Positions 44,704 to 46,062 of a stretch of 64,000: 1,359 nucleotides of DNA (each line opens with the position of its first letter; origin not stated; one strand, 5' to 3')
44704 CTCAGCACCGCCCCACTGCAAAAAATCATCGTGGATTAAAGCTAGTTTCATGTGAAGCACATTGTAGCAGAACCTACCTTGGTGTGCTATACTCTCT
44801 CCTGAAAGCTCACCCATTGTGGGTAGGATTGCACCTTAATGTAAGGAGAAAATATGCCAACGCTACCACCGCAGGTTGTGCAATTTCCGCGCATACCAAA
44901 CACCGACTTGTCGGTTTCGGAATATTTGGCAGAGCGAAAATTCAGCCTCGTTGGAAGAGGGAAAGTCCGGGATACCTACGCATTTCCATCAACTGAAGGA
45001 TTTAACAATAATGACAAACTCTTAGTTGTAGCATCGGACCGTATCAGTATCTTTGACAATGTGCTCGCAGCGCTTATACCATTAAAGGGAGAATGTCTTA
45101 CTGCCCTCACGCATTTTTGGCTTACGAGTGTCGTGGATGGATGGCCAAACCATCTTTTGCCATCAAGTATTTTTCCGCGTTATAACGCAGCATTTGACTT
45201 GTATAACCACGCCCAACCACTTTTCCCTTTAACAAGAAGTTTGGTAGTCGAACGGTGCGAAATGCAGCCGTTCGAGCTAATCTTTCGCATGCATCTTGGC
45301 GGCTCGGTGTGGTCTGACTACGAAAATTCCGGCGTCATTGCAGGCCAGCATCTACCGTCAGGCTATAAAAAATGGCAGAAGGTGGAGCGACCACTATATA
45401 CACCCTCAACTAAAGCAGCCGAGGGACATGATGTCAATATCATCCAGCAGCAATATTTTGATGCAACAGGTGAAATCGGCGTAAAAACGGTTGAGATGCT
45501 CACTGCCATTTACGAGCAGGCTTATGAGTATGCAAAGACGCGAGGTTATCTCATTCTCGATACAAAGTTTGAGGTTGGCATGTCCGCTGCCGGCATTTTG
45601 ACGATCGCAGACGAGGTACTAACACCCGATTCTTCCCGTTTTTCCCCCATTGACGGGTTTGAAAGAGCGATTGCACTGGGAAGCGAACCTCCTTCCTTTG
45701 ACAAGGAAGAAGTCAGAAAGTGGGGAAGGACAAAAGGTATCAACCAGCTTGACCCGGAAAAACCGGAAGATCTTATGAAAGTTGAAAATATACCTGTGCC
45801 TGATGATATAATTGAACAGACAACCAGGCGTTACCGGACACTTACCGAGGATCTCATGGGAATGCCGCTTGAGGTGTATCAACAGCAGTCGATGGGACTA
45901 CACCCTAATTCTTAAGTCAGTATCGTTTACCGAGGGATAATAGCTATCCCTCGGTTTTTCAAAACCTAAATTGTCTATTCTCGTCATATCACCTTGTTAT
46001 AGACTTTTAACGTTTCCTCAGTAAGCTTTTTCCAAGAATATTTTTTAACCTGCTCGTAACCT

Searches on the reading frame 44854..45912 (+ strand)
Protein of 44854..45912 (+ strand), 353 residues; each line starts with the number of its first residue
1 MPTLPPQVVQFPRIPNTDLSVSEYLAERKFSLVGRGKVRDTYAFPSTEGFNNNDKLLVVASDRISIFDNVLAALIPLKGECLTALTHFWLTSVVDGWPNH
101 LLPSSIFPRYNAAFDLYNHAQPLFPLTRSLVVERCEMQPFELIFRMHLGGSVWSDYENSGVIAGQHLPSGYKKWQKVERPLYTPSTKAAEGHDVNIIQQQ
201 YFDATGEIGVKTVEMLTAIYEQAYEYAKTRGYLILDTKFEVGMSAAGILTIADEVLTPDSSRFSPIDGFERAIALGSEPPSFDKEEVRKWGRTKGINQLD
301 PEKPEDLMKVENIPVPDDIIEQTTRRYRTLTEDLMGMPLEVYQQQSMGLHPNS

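Call 64: search_protein_families(library=pfam, proteins=[window:44854-45912:+], max_evalue=0.01)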
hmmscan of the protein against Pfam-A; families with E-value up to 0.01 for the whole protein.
window:44854-45912:+ (353 aa): 1 family
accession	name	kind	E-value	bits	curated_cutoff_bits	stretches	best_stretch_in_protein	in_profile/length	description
PF01259.24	SAICAR_synt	-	4.1e-48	164.6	20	1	34-293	3-221/233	SAICAR synthetase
